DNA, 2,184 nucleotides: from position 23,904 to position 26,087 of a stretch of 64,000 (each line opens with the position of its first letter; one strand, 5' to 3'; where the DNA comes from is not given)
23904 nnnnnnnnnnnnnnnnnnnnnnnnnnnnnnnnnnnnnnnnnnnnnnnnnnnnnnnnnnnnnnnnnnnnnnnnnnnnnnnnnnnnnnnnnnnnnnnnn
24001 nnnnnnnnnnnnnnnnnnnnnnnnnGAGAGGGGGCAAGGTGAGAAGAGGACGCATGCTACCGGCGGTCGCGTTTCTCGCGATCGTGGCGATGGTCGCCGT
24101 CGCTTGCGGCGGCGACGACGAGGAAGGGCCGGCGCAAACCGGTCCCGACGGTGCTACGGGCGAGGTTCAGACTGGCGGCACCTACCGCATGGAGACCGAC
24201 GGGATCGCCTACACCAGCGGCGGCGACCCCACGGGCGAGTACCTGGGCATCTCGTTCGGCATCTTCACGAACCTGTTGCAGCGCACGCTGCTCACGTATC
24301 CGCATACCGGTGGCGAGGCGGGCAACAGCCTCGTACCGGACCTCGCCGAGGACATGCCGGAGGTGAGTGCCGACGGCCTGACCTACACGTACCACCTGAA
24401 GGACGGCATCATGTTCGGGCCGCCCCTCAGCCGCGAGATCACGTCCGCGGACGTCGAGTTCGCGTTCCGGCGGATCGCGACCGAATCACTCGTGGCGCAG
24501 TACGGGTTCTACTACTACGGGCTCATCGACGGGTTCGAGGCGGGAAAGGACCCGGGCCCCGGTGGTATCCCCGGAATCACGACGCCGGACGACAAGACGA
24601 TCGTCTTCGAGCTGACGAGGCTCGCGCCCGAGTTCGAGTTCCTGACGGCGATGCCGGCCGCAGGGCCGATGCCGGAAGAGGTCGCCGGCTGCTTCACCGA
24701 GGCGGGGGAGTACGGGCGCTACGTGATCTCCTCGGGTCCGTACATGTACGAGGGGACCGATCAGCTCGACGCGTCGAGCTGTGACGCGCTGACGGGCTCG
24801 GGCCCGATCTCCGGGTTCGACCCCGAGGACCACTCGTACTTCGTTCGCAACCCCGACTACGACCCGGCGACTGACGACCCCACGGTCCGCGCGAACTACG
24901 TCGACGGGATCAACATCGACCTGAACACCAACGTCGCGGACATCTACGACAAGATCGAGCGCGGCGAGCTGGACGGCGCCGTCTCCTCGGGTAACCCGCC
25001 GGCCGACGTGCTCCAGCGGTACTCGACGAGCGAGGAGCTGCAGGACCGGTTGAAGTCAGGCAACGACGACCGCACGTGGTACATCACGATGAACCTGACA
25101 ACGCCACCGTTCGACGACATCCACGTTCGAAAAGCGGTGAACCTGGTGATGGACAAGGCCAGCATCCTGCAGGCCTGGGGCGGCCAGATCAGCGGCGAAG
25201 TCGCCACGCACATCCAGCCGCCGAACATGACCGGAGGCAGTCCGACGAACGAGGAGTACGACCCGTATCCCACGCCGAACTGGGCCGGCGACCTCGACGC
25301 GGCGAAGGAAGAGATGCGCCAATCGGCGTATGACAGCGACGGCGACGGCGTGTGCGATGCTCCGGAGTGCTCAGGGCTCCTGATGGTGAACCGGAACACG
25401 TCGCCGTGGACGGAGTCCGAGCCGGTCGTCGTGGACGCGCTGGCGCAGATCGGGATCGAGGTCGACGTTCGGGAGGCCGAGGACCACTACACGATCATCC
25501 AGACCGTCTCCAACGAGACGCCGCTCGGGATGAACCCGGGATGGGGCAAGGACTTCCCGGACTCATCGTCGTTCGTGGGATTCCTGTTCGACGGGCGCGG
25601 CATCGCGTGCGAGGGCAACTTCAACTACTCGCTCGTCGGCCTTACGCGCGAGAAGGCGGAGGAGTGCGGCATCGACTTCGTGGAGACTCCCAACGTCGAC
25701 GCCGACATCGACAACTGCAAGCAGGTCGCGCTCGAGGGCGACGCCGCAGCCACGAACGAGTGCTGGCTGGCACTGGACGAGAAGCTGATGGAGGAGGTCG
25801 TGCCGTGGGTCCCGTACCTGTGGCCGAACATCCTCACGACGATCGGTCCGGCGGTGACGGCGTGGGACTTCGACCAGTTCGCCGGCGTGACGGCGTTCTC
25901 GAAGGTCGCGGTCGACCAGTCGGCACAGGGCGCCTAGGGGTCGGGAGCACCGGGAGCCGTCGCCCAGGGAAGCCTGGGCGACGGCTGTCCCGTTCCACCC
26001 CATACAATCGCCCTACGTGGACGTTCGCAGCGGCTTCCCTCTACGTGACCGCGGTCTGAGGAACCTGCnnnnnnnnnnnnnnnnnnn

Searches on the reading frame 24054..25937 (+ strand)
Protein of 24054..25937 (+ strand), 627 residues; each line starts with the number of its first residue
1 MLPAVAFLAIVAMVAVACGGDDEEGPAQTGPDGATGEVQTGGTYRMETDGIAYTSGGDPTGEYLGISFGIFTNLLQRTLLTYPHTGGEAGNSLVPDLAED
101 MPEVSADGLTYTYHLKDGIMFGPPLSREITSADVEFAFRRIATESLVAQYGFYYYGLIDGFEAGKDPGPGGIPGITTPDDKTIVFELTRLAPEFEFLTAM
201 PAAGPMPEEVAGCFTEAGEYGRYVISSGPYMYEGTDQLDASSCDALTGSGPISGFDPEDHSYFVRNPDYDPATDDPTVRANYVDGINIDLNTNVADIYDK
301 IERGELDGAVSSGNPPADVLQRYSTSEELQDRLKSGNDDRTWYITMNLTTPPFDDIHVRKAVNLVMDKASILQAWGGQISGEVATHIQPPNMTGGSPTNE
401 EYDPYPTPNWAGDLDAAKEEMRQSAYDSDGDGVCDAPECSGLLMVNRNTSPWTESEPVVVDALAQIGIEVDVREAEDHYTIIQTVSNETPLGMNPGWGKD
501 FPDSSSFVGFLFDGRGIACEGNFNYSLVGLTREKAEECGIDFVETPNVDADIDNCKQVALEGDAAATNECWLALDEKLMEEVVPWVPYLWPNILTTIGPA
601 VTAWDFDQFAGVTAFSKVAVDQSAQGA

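Call 85: find_encoding_contigs(protein=window:24054-25937:+, flank=10000, max_places=1)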
Protein window:24054-25937:+ (627 aa): 11 contigs read that carry it; 1 place shown.
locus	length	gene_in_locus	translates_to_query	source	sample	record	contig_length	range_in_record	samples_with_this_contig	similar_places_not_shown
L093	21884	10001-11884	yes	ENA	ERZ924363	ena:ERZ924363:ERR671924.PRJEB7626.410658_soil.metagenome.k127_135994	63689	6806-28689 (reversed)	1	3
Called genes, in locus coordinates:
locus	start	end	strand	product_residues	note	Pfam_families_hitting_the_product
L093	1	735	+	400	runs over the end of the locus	PF00162:PGK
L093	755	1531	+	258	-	PF00121:TIM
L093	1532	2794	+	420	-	PF01676:Metalloenzyme, PF10143:PhosphMutase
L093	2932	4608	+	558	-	PF00496:SBP_bac_5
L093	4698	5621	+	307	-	PF19300:BPD_transp_1_N, PF00528:BPD_transp_1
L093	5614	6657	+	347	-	PF12911:OppC_N, PF00528:BPD_transp_1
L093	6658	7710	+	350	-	PF00005:ABC_tran, PF08352:oligo_HPY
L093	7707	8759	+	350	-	PF00005:ABC_tran, PF13401:AAA_22 (faint), PF08352:oligo_HPY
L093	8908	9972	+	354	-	PF12911:OppC_N, PF00528:BPD_transp_1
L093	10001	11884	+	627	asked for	PF00496:SBP_bac_5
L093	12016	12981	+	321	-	PF19300:BPD_transp_1_N, PF00528:BPD_transp_1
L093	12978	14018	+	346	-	PF00005:ABC_tran, PF13304:AAA_21 (faint), PF08352:oligo_HPY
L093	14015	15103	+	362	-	PF00005:ABC_tran, PF08352:oligo_HPY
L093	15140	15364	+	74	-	PF03840:SecG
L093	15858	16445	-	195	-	-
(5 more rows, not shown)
